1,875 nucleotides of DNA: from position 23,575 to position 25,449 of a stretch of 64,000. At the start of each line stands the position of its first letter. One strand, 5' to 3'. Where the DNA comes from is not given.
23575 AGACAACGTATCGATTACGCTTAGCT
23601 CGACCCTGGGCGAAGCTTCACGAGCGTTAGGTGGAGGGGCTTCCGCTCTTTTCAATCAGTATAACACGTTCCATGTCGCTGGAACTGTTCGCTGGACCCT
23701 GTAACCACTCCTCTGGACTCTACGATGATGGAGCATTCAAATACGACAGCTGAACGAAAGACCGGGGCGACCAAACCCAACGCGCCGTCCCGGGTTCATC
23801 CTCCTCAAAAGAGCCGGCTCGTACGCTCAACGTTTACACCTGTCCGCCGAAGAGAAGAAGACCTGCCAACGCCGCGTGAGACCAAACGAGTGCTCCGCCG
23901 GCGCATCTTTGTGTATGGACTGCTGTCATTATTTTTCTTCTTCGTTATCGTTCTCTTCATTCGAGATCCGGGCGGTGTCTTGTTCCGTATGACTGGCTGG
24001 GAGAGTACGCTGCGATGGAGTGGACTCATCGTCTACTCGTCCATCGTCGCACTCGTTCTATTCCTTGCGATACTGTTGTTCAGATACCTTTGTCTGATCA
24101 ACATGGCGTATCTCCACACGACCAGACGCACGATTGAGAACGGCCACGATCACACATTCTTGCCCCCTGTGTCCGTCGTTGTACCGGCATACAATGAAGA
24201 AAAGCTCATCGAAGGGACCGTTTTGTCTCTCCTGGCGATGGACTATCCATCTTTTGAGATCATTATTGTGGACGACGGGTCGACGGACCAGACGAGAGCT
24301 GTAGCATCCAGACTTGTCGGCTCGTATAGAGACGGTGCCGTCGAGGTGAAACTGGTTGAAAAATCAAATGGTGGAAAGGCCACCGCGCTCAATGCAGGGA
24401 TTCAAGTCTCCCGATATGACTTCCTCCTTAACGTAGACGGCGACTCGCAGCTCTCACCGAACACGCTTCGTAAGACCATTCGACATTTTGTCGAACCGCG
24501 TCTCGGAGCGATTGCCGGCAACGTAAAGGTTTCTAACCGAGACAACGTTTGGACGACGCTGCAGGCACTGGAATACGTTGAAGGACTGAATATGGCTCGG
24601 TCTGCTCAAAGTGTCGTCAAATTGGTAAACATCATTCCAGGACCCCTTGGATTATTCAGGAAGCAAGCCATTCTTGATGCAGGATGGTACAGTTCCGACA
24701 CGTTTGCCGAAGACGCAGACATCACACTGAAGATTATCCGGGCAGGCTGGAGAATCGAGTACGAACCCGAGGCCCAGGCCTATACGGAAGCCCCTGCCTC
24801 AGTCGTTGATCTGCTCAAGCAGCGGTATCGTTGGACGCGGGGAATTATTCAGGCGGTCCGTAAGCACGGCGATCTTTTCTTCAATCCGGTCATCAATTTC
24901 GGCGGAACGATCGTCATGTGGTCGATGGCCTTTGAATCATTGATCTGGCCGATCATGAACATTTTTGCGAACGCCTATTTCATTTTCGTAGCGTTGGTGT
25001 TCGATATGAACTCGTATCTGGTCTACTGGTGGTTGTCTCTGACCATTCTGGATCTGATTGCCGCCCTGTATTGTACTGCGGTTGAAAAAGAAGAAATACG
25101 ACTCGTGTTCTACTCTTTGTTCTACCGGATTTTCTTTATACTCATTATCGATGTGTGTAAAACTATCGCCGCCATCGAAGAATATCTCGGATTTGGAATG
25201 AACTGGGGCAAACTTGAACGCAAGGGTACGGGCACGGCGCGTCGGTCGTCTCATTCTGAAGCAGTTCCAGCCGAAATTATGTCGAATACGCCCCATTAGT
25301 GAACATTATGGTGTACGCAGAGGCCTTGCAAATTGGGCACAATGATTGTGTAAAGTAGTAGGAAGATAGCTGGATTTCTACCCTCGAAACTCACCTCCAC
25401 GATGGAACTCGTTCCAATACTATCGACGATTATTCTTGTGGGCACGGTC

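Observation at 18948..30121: Six-gene synthase-dependent exopolysaccharide locus: a PgaC-type GT2 with a non-canonical accessory set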

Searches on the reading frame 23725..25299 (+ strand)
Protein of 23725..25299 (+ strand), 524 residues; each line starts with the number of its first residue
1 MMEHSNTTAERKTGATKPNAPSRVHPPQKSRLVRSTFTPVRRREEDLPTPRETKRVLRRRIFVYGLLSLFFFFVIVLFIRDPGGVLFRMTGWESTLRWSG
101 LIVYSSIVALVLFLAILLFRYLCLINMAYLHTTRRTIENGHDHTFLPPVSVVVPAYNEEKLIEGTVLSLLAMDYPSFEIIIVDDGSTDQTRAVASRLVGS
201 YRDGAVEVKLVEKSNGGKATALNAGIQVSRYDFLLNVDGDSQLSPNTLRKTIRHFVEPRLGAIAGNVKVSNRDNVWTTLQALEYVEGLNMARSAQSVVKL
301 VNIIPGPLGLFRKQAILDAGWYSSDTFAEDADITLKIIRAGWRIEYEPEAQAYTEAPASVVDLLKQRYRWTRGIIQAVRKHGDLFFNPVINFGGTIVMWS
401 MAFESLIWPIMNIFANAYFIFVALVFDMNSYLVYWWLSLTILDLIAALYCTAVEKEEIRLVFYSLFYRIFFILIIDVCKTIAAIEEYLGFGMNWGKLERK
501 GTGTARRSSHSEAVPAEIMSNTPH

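Call 3: search_protein_families(library=pfam, proteins=[window:23725-25299:+], max_evalue=0.01)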
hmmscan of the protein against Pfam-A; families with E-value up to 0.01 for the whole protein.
window:23725-25299:+ (524 aa): 6 families
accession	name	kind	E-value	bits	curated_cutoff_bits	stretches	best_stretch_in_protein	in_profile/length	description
PF13641.12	Glyco_tranf_2_3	-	1.2e-33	117.4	27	1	147-373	1-230/230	Glycosyltransferase like family 2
PF00535.33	Glycos_transf_2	-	3.3e-32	112.2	23.3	1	150-315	1-163/168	Glycosyl transferase family 2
PF13632.12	Glyco_trans_2_3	-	9.9e-27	94.5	27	1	237-438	5-186/198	Glycosyl transferase family group 2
PF03142.21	Chitin_synth_2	-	5.2e-12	45.6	27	1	224-317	195-290/527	Chitin synthase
PF13506.12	Glyco_transf_21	-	5.8e-12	45.9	21.7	1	217-372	17-174/174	Glycosyl transferase family 21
PF10111.15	Glyco_tranf_2_2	-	2.1e-07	31.1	27.3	1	150-253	1-104/276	Glycosyltransferase like family 2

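Call 4: search_protein_families(library=ncbifam, proteins=[window:23725-25299:+], max_evalue=0.01)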
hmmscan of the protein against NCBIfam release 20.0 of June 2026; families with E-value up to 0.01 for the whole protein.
window:23725-25299:+ (524 aa): 35 families (the best 25 are shown)
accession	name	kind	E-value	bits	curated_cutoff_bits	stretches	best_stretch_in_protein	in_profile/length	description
TIGR03937.1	PgaC_IcaA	equivalog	4.8e-59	200.3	422.3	1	129-484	24-387/407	poly-beta-1,6-N-acetyl-D-glucosamine synthase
TIGR04242.1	nodulat_NodC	equivalog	3.8e-34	118.3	550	1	108-377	9-287/395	chitooligosaccharide synthase NodC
TIGR03111.1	glyc2_xrt_Gpos1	hypoth_equivalog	3.6e-29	101.8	363.95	1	124-474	26-391/439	TIGR03111 family XrtG-associated glycosyltransferase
TIGR03965.1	mycofact_glyco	equivalog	4e-27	95.2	280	1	146-383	73-309/467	mycofactocin biosynthesis glycosyltransferase MftF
TIGR03030.1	CelA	equivalog_domain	1.5e-22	79.4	699.1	2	94-256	78-254/714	UDP-forming cellulose synthase catalytic subunit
NF053846.1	glyco_with_XrtP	equivalog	3.3e-21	75.5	520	2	108-275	6-180/440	XrtP-associated glycosyltransferase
NF041875.1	EPS_EpsD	equivalog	2.2e-20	73.3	370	1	149-372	1-225/325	exopolysaccharide biosynthesis glycosyltransferase EpsD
NF007482.0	PRK10073.1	equivalog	1.8e-17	63.4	423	1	148-266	7-121/334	glycosyltransferase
TIGR04283.1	glyco_like_mftF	equivalog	9.9e-17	61.3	182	1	149-341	1-173/221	TIGR04283 family arsenosugar biosynthesis glycosyltransferase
NF047683.1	TeichurnBiosyTuaG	equivalog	1e-16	61.4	400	1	147-255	6-111/252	teichuronic acid biosynthesis protein TuaG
TIGR03469.1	HpnB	hypoth_equivalog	3.2e-16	59.3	379.25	1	116-269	9-174/386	hopene-associated glycosyltransferase HpnB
NF008558.0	PRK11498.1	equivalog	4.1e-16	58.1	992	1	93-385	219-512/872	UDP-forming cellulose synthase catalytic subunit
NF038299.1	EPS_HpsN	equivalog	9.2e-16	57.7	425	1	148-268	2-120/317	hormogonium polysaccharide biosynthesis glycosyltransferase HpsN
TIGR03472.1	HpnI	equivalog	2.1e-15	56.4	310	1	109-447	5-343/373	bacteriohopanetetrol glucosamine biosynthesis glycosyltransferase HpnI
NF041865.1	EpsU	equivalog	2.3e-13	49.9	700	1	150-417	42-307/394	exopolysaccharide biosynthesis GT2 family glycosyltransferase EpsU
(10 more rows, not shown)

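Call 10: find_encoding_contigs(protein=window:23725-25299:+, flank=10000, max_places=6)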
Protein window:23725-25299:+ (524 aa): 4 contigs read that carry it; 4 places shown.
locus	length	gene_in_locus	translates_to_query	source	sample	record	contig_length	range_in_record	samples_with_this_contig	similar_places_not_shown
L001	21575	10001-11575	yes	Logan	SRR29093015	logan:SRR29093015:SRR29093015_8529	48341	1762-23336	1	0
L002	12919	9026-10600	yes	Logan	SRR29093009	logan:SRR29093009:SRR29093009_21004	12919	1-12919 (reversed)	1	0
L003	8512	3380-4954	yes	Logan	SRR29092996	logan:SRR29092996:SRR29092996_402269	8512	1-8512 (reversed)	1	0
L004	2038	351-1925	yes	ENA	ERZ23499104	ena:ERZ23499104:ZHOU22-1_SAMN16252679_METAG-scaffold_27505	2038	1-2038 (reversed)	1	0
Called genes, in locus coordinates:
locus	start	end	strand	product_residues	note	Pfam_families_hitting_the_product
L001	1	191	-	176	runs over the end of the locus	PF08207:EFP_N, PF01132:EFP, PF09285:Elong-fact-P_C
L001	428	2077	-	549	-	PF00171:Aldedh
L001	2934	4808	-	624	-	PF17957:Big_7 (weak), PF13570:Beta-prop_ACSF4, PF13360:PQQ_2, PF25292:Beta-prop_CGLA (faint), PF13360:PQQ_2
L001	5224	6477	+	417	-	PF06745:ATPase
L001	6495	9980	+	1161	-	PF00515:TPR_1 (faint), PF07719:TPR_2 (faint), PF12895:ANAPC3 (faint), PF13428:TPR_14 (faint), PF13431:TPR_17 (faint), PF13432:TPR_16 (faint), PF14559:TPR_19 (faint), PF14561:TPR_20 (faint), +1 more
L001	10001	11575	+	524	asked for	PF13506:Glyco_transf_21, PF13641:Glyco_tranf_2_3, PF00535:Glycos_transf_2, PF10111:Glyco_tranf_2_2 (weak), PF01644:Chitin_synth_1 (faint), PF03142:Chitin_synth_2, PF13632:Glyco_trans_2_3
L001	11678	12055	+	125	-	-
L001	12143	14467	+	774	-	PF08532:Glyco_hydro_42M (faint)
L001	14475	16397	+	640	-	-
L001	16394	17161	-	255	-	PF02585:PIG-L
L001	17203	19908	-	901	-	PF00133:tRNA-synt_1, PF09334:tRNA-synt_1g, PF13603:tRNA-synt_1_2, PF08264:Anticodon_1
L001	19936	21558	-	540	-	PF10079:Rossmann-like_BshC, PF24850:CC_BshC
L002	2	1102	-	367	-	?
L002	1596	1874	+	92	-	-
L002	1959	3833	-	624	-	PF17957:Big_7 (weak), PF13570:Beta-prop_ACSF4, PF13360:PQQ_2, PF25292:Beta-prop_CGLA (faint), PF13360:PQQ_2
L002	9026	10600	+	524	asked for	PF13506:Glyco_transf_21, PF13641:Glyco_tranf_2_3, PF00535:Glycos_transf_2, PF10111:Glyco_tranf_2_2 (weak), PF01644:Chitin_synth_1 (faint), PF03142:Chitin_synth_2, PF13632:Glyco_trans_2_3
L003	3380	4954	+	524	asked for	PF13506:Glyco_transf_21, PF13641:Glyco_tranf_2_3, PF00535:Glycos_transf_2, PF10111:Glyco_tranf_2_2 (weak), PF01644:Chitin_synth_1 (faint), PF03142:Chitin_synth_2, PF13632:Glyco_trans_2_3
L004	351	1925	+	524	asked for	PF13506:Glyco_transf_21, PF13641:Glyco_tranf_2_3, PF00535:Glycos_transf_2, PF10111:Glyco_tranf_2_2 (weak), PF01644:Chitin_synth_1 (faint), PF03142:Chitin_synth_2, PF13632:Glyco_trans_2_3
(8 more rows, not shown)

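Call 30: search_solved_structures(query=window:23725-25299:+, max_evalue=0.001, show_alignments=1)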
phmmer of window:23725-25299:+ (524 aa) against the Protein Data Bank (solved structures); distinct sequences matched with E-value up to 0.001: 42.
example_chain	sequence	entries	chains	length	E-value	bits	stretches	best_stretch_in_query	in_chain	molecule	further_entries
6yv7_A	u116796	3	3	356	2.6e-18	68.9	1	140-353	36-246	Glycosyl transferase, family 2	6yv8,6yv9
6yv7_B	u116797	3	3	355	2.7e-18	68.9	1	140-353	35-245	Glycosyl transferase, family 2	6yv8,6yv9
7sp7_A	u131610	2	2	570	2.1e-16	62.6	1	213-495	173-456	Hyaluronan synthase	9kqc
8snc_A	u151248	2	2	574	2.1e-16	62.6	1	213-495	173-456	Hyaluronan synthase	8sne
7sp6_A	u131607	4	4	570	1e-15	60.3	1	213-495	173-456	Hyaluronan synthase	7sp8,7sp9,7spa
8snd_A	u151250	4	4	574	1e-15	60.3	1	213-495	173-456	Hyaluronan synthase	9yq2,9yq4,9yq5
26qs_A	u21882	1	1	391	5.7e-15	57.9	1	106-421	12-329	Ceramide glucosyltransferase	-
26qf_A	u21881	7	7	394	5.8e-15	57.8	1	106-421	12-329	Ceramide glucosyltransferase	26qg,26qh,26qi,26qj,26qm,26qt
2z87_A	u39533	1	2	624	2.9e-14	55.6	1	128-255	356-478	Chondroitin synthase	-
2z86_A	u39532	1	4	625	2.9e-14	55.5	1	128-255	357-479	Chondroitin synthase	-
8smm_A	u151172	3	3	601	9.6e-13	50.5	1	216-467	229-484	Hyaluronan synthase 1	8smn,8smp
6p61_A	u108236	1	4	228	1.2e-12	50.2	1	141-247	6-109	Glycosyltransferase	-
5ej1_A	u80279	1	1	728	1.7e-11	46.4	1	129-403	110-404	Putative cellulose synthase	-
4hg6_A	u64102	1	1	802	2.2e-11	46.1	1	130-403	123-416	Cellulose Synthase Subunit A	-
4p00_A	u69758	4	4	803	2.2e-11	46.1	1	130-403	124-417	Cellulose Synthase A subunit | Cellulose Synthase subunit A | Putative cellulose synthase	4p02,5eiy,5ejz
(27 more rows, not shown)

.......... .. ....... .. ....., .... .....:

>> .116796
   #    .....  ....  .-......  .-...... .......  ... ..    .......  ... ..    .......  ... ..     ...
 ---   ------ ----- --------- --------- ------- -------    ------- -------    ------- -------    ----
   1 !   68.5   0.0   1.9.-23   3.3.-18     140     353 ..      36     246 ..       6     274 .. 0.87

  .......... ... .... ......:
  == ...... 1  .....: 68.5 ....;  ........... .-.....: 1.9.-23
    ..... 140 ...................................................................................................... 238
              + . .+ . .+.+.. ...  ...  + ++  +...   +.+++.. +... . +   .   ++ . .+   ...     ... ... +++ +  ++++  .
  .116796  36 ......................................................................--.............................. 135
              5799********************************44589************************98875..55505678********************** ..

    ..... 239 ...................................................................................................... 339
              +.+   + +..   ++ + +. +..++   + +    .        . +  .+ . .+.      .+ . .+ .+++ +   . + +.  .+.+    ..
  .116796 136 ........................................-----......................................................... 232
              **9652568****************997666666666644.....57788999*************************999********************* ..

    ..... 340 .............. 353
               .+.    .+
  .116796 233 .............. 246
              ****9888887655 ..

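Call 52: find_homologous_proteins(query=window:23725-25299:+, max_evalue=1e-30)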
Query window:23725-25299:+ (524 aa): 3655 proteins with E <= 1e-30 among 8000 candidates; the best 120 are listed.
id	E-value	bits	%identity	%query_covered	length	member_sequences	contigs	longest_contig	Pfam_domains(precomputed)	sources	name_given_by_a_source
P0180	0.0e+0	1181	100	100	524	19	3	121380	PF13632.13,PF10111.15,PF13506.14,PF13641.13,PF03142.22,PF01644.24,PF00535.33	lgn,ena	-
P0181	0.0e+0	1056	90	98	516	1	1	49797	PF13632.13,PF10111.15,PF13506.14,PF13641.13,PF03142.22,PF01644.24,PF00535.33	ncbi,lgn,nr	ncbi:MAG: hypothetical protein BMS9Abin05_0410 [Rhodothermia bacterium]|nr:MAG: hypothetical protein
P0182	0.0e+0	1050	90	98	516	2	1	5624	PF13632.13,PF10111.15,PF13506.14,PF13641.13,PF03142.22,PF01644.24,PF00535.33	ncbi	-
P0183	4.1e-289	977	85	95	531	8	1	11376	PF13632.13,PF10111.15,PF13506.14,PF13641.13,PF03142.22,PF01644.24,PF00535.33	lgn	-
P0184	4.5e-282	954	80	98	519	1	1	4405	PF13632.13,PF10111.15,PF13506.14,PF13641.13,PF03142.22,PF01644.24,PF00535.33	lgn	-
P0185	2.1e-263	892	76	96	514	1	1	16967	PF13632.13,PF13506.14,PF13641.13,PF03142.22,PF01644.24,PF00535.33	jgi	jgi:poly-beta-1,6-N-acetyl-D-glucosamine synthase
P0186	4.6e-263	891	81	92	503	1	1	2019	PF13632.13,PF10111.15,PF13506.14,PF13641.13,PF03142.22,PF01644.24,PF00535.33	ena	-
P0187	1.9e-261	886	77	95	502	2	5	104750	PF13632.13,PF13506.14,PF13641.13,PF03142.22,PF01644.24,PF00535.33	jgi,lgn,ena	-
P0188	2.8e-261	885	75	97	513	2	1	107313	PF13632.13,PF13506.14,PF13641.13,PF03142.22,PF01644.24,PF00535.33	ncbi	-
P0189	2.1e-259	879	76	96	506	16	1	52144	PF13632.13,PF10111.15,PF13506.14,PF13641.13,PF03142.22,PF01644.24,PF00535.33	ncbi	-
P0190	4.4e-258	875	78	92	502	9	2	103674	PF13632.13,PF10111.15,PF13506.14,PF13641.13,PF03142.22,PF01644.24,PF00535.33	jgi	-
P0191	1.9e-256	869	78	92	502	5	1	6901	PF13632.13,PF13506.14,PF13641.13,PF03142.22,PF01644.24,PF00535.33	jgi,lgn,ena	-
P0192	6.4e-256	868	78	91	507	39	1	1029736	PF13632.13,PF10111.15,PF13506.14,PF13641.13,PF03142.22,PF01644.24,PF00535.33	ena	-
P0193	1.2e-254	864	78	93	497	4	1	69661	PF13632.13,PF10111.15,PF13506.14,PF13641.13,PF03142.22,PF01644.24,PF00535.33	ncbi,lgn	-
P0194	2.9e-254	862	76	94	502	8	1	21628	PF13632.13,PF10111.15,PF13506.14,PF13641.13,PF03142.22,PF01644.24,PF00535.33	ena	-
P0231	1.3e-211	721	73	81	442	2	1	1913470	PF13632.13,PF13506.14,PF13641.13,PF03142.22,PF01644.24,PF00535.33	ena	-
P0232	2.0e-210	718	65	96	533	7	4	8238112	PF13632.13,PF13506.14,PF13641.13,PF03142.22,PF01644.24,PF00535.33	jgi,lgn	-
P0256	9.9e-185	633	58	91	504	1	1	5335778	PF13632.13,PF13506.14,PF13641.13,PF03142.22,PF01644.24,PF00535.33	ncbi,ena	-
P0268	6.9e-168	577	57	88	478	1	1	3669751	PF13632.13,PF13506.14,PF13641.13,PF03142.22,PF01644.24,PF00535.33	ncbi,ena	-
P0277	5.2e-165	568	57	87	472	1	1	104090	PF13632.13,PF10111.15,PF13506.14,PF13641.13,PF01644.24,PF00535.33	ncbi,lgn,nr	ncbi:MAG: glycosyltransferase [Melioribacteraceae bacterium]|nr:glycosyltransferase [Melioribacterac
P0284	3.2e-164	565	57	87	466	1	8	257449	PF13632.13,PF13506.14,PF13641.13,PF03142.22,PF01644.24,PF00535.33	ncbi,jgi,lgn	jgi:cellulose synthase/poly-beta-1,6-N-acetylglucosamine synthase-like glycosyltransferase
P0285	3.3e-164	565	60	78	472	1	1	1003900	PF13632.13,PF10111.15,PF13506.14,PF13641.13,PF01644.24,PF00535.33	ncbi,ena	-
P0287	3.9e-164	565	58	84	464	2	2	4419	PF13632.13,PF10111.15,PF13506.14,PF13641.13,PF03142.22,PF01644.24,PF00535.33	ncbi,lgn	ncbi:MAG: glycosyltransferase [Bacillota bacterium]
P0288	3.9e-164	565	61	78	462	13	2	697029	PF13632.13,PF10111.15,PF13506.14,PF13641.13,PF01644.24,PF00535.33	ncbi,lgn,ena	-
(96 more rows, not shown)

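Call 53: find_encoding_contigs(protein=P0288, flank=10000, max_places=2)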
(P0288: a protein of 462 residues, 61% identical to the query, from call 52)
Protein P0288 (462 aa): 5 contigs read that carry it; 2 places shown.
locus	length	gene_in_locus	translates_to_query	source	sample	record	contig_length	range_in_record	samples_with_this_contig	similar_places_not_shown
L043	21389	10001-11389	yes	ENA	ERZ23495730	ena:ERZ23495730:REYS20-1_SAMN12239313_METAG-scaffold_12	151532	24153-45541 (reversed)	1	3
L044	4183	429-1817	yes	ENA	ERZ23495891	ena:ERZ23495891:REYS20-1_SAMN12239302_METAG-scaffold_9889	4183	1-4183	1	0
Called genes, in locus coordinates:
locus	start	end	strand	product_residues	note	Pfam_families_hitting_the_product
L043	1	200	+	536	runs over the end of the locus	PF01401:Peptidase_M2, PF02074:Peptidase_M32 (faint), PF01432:Peptidase_M3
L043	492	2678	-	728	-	PF03190:Thioredox_DsbH, PF13899:Thioredoxin_7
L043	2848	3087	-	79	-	-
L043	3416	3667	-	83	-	PF00462:Glutaredoxin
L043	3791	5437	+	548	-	PF02927:CelD_N, PF00759:Glyco_hydro_9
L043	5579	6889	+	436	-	PF06745:ATPase, PF05309:TraE (weak)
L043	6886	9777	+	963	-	PF09613:HrpB1_HrpK (faint), PF12895:ANAPC3 (faint), PF13432:TPR_16 (weak), PF00515:TPR_1, PF07719:TPR_2, PF14559:TPR_19 (weak), PF13432:TPR_16, PF14559:TPR_19 (weak), +13 more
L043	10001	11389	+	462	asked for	PF13506:Glyco_transf_21, PF13641:Glyco_tranf_2_3, PF00535:Glycos_transf_2, PF10111:Glyco_tranf_2_2, PF01644:Chitin_synth_1 (weak), PF13632:Glyco_trans_2_3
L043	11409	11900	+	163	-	-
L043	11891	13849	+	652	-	-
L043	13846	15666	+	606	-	PF25059:FN3_DSCAM-DSCAML_C (faint), PF00041:fn3 (weak), PF23376:Fn3_VIN3 (faint), PF25833:Fn3_SaeA_3rd (faint), PF00041:fn3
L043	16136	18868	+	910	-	PF08448:PAS_4 (faint), PF13188:PAS_8 (weak), PF13426:PAS_9, PF08447:PAS_3 (faint), PF00989:PAS, PF13426:PAS_9, PF00512:HisKA (weak), PF00072:Response_reg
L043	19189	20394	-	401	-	PF00155:Aminotran_1_2, PF01053:Cys_Met_Meta_PP (faint), PF00266:Aminotran_5 (weak), PF01041:DegT_DnrJ_EryC1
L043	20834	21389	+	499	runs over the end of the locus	PF00883:Peptidase_M17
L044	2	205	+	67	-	?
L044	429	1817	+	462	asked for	PF13506:Glyco_transf_21, PF13641:Glyco_tranf_2_3, PF00535:Glycos_transf_2, PF10111:Glyco_tranf_2_2, PF01644:Chitin_synth_1 (weak), PF13632:Glyco_trans_2_3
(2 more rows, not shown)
